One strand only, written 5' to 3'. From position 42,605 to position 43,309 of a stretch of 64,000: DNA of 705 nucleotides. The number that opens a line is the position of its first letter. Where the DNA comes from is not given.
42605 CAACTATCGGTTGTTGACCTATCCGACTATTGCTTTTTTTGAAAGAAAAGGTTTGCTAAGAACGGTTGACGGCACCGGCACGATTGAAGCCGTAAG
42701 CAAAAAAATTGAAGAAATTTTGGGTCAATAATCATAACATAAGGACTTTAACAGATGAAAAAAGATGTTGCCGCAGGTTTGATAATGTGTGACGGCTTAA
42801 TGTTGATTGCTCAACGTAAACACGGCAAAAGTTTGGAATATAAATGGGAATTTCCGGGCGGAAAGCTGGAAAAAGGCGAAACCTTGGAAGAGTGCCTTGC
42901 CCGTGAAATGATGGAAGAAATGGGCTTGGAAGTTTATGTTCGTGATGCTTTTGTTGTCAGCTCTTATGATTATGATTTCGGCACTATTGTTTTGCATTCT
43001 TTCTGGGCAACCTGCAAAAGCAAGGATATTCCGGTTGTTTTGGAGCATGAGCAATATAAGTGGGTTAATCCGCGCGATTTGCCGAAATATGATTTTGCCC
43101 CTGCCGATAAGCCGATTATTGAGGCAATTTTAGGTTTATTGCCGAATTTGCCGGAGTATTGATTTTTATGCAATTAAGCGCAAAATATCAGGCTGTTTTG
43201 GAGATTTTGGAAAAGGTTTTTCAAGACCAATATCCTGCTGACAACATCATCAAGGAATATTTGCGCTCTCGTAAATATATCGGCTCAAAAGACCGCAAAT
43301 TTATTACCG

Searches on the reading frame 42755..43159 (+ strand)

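Call 45: search_protein_families(library=pfam, proteins=[window:42755-43159:+], max_evalue=0.00001)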
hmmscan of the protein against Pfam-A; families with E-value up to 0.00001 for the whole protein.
window:42755-43159:+ (135 aa): 2 families
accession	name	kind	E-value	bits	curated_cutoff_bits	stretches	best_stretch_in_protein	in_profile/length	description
PF00293.34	NUDIX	-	1.8e-20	73.7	21.1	1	3-123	2-132/134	NUDIX domain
PF14815.12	NUDIX_4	-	2.4e-17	63.2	35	1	7-124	2-113/113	NUDIX domain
